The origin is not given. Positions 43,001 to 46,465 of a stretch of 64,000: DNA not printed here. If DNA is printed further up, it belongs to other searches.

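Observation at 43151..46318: Intron-less 1055-aa NRPS-like A-T-R reductase in a eukaryotic context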

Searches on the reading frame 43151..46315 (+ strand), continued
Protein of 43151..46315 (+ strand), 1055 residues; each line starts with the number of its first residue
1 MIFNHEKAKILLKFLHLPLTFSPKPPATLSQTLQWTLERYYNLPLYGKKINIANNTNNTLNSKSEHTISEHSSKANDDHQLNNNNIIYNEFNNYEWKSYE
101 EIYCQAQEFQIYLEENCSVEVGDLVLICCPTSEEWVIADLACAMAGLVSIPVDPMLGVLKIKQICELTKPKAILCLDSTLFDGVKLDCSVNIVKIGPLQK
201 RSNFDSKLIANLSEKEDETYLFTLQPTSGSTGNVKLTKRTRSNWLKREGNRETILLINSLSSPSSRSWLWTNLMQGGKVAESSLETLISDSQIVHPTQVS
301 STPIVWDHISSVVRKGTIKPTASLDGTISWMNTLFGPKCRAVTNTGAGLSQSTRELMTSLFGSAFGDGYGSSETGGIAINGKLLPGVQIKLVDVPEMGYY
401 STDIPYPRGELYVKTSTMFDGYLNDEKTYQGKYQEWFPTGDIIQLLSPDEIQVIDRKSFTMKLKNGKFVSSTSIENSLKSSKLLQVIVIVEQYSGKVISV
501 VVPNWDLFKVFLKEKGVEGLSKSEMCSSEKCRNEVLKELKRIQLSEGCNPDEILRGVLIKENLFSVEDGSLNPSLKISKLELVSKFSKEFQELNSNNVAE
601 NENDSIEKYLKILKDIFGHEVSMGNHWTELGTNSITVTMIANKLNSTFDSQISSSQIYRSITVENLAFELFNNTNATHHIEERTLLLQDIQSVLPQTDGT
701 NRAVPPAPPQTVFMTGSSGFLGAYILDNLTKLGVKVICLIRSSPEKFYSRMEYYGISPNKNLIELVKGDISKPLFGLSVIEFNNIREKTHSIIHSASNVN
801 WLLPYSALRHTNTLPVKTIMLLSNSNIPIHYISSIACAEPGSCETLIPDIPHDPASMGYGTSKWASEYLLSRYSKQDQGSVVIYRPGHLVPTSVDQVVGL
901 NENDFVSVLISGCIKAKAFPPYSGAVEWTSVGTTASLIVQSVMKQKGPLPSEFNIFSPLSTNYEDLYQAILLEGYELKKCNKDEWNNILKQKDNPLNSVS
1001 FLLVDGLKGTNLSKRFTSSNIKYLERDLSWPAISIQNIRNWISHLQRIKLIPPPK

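Call 69: fold_search(model_id=the predicted structure, library=pdb)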
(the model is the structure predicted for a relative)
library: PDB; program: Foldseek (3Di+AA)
matches with E <= 10: 1990; with E <= 0.001: 1461
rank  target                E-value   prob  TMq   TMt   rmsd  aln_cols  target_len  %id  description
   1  5mss                  1.2e-35  1.00  0.34  0.48  20.4       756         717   20  Structure of the A-PCP didomain of carboxylic acid reductase (CAR) from Segniliparus rugosus in complex with AMP (released 2017-07-05)
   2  5msw                  6.5e-35  1.00  0.43  0.61   8.8       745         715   20  Structure of the A-PCP didomain of carboxylic acid reductase (CAR) from Segniliparus rugosus in complex with AMP (released 2017-07-05)
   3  6oz1                  6.7e-32  1.00  0.41  0.63   9.7       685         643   22  Crystal structure of the adenylation (A) domain of the carboxylate reductase (CAR) GR01_22995 from Mycobacterium chelona (released 2020-04-22)
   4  5mst_A                2.8e-31  1.00  0.40  0.64   7.0       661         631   20  Structure of the A domain of carboxylic acid reductase (CAR) from Segniliparus rugosus in complex with AMP and a co-pu (released 2017-07-05)
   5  5mst_B                3.7e-31  1.00  0.40  0.64   7.0       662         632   20  Structure of the A domain of carboxylic acid reductase (CAR) from Segniliparus rugosus in complex with AMP and a co-pu (released 2017-07-05)
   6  5msd                  9.2e-30  1.00  0.41  0.66   8.1       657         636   20  Structure of the A domain of carboxylic acid reductase (CAR) from Nocardia iowensis in complex with AMP and benzoic acid (released 2017-07-05)
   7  5msq                  1.8e-29  1.00  0.41  0.65   9.3       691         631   20  Structure of the A domain of carboxylic acid reductase (CAR) from Nocardia iowensis in complex with AMP and iodide (released 2018-01-17)
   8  5msc                  5.0e-29  1.00  0.41  0.65   8.2       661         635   20  Structure of the A domain of carboxylic acid reductase (CAR) from Nocardia iowensis in complex with AMP (released 2017-07-05)
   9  5u89_A                8.1e-28  1.00  0.32  0.32  26.5       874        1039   15  Crystal structure of a cross-module fragment from the dimodular NRPS DhbF (released 2017-05-10)
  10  5ja2_A                5.2e-27  1.00  0.32  0.27  31.4       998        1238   14  EntF, a Terminal Nonribosomal Peptide Synthetase Module Bound to the non-Native MbtH-Like Protein PA2412 (released 2016-09-14)
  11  4r0m_A                6.8e-27  1.00  0.40  0.62   8.7       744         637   16  Structure of McyG A-PCP complexed with phenylalanyl-adenylate (released 2015-04-15)
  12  6ulw_A                2.4e-26  1.00  0.40  0.35  28.5      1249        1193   12  Adenylation, ketoreductase, and pseudo Asub multidomain structure of a keto acid-selecting NRPS module (released 2020-02-19)
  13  5ja1_A                4.6e-26  1.00  0.32  0.28  31.5       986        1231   13  EntF, a Terminal Nonribosomal Peptide Synthetase Module Bound to the MbtH-Like Protein YbdZ (released 2016-09-14)
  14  5t3d                  6.1e-26  1.00  0.32  0.32  19.2       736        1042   14  Crystal structure of holo-EntF a nonribosomal peptide synthetase in the thioester-forming conformation (released 2016-09-21)
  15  6ulw_D                6.1e-26  1.00  0.35  0.31  28.8      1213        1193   12  Adenylation, ketoreductase, and pseudo Asub multidomain structure of a keto acid-selecting NRPS module (released 2020-02-19)
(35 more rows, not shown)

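Call 74: find_homologous_proteins(query=A2, max_evalue=1e-60)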
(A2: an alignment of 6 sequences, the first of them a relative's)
Query A2 (6 sequences) (1055 aa, profile of the alignment): 31 proteins with E <= 1e-60 among 8000 candidates.
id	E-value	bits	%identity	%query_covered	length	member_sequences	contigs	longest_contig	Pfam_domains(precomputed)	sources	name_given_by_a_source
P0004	0.0e+0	1722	39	90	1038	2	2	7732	PF00550.32,PF00501.35,PF07993.19,PF01370.28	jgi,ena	-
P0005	0.0e+0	1718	39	90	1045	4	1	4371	PF00550.32,PF00501.35,PF07993.19,PF01370.28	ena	-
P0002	0.0e+0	1685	41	91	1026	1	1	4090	PF00550.32,PF00501.35,PF07993.19,PF01370.28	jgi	jgi:fatty acid CoA ligase FadD9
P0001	0.0e+0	1616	100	100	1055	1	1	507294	PF00501.35,PF07993.19,PF01370.28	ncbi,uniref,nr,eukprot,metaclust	ncbi:predicted protein [Naegleria gruberi]|uniref:Predicted protein n=1 Tax=Naegleria gruberi TaxID=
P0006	0.0e+0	1483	38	89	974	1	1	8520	PF00550.32,PF00501.35,PF07993.19,PF01370.28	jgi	jgi:fatty acid CoA ligase FadD9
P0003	0.0e+0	1392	46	82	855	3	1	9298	PF00550.32,PF00501.35,PF07993.19,PF01370.28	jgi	jgi:long-subunit acyl-CoA synthetase (AMP-forming)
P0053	3.0e-218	746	50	22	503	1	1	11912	PF00501.35,PF07993.19,PF01370.28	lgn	-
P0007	3.1e-138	481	28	80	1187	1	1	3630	PF00550.32,PF01073.26,PF00501.35,PF07993.19,PF00569.24,PF01370.28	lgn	-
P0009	5.1e-104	367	24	86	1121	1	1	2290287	PF16363.12,PF01073.26,PF00501.35,PF07993.19,PF01370.28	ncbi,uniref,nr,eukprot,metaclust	ncbi:hypothetical protein PPL_02983 [Heterostelium album PN500]|uniref:Carrier domain-containing pro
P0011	1.3e-100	356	25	75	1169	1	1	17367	PF00550.32,PF00501.35,PF07993.19,PF01370.28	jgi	jgi:fatty acid CoA ligase FadD9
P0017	3.6e-97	345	24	74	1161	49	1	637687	PF00550.32,PF00501.35,PF07993.19,PF01370.28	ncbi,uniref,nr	ncbi:carboxylic acid reductase [Nocardia cyriacigeorgica]|uniref:carboxylic acid reductase n=1 Tax=N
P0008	1.1e-96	343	26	79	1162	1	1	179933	PF00550.32,PF00501.35,PF07993.19,PF01370.28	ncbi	ncbi:carboxylic acid reductase [Mycolicibacterium phlei]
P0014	8.1e-96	340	24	74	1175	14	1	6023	PF00550.32,PF00501.35,PF07993.19,PF01370.28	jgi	jgi:fatty acid CoA ligase FadD9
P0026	1.4e-95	340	23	74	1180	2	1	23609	PF00550.32,PF00501.35,PF07993.19,PF01370.28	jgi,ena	-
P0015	1.8e-93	333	26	73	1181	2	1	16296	PF00550.32,PF00501.35,PF07993.19,PF01370.28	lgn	-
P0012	6.6e-93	331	26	75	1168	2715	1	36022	PF00550.32,PF00501.35,PF07993.19,PF01370.28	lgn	-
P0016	6.9e-93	331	23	76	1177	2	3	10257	PF00550.32,PF00501.35,PF07993.19,PF01370.28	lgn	-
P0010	9.2e-90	320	25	76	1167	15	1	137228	PF00550.32,PF00501.35,PF07993.19,PF01370.28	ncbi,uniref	ncbi:carboxylic acid reductase [Nocardia rhizosphaerihabitans]|uniref:carboxylic acid reductase n=1 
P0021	1.7e-88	316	23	75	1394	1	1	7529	PF08659.17,PF00550.32,PF13561.13,PF00501.35,PF07993.19,PF00106.32,PF01370.28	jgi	jgi:fatty acid CoA ligase FadD9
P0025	2.6e-88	315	24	75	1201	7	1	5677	PF00550.32,PF00501.35,PF07993.19,PF01370.28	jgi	jgi:fatty acid CoA ligase FadD9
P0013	3.1e-87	312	26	71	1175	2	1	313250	PF00550.32,PF00501.35,PF07993.19,PF01370.28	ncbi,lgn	ncbi:carboxylic acid reductase [Nocardia sp. NPDC003482]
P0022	3.2e-86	309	24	76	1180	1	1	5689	PF00550.32,PF00501.35,PF07993.19,PF01370.28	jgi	jgi:fatty acid CoA ligase FadD9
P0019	6.0e-86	308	24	73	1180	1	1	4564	PF00550.32,PF00501.35,PF07993.19,PF01370.28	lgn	-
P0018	6.2e-85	304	25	83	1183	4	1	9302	PF00550.32,PF00501.35,PF07993.19,PF01370.28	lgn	-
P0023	9.0e-84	300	24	82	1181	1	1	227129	PF00550.32,PF00501.35,PF07993.19,PF01370.28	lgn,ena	-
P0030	1.2e-83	300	24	74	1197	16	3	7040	PF00550.32,PF00501.35,PF07993.19,PF01370.28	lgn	-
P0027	5.4e-77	278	26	60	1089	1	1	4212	PF00550.32,PF00501.35,PF07993.19,PF01370.28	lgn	-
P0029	5.9e-75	271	26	66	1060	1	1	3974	PF00550.32,PF00501.35,PF07993.19,PF01370.28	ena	-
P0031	9.5e-67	244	25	64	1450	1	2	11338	PF00668.26,PF02719.22,PF00550.32,PF01073.26,PF00501.35,PF13193.13,PF07993.19,PF01370.28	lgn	-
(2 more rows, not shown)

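Call 75: find_encoding_contigs(protein=P0053, flank=8000, max_places=3)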
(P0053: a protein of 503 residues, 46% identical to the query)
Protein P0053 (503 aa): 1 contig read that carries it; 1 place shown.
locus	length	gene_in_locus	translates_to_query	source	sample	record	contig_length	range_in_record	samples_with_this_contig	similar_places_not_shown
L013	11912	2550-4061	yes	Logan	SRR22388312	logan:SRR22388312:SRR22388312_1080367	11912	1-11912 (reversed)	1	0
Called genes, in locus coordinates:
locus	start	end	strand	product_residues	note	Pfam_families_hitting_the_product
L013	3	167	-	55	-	?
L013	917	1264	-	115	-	-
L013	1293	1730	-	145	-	-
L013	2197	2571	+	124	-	PF00501:AMP-binding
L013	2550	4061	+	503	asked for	PF00501:AMP-binding, PF01370:Epimerase (faint), PF07993:NAD_binding_4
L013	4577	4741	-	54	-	-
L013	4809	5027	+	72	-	PF00022:Actin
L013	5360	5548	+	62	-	PF00022:Actin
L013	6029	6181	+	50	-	-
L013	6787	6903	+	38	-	-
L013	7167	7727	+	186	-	PF22794:jr-ZPR1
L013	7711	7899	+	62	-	-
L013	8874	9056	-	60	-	PF04670:Gtr1_RagA (weak)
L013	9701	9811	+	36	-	-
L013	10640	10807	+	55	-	-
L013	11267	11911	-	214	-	?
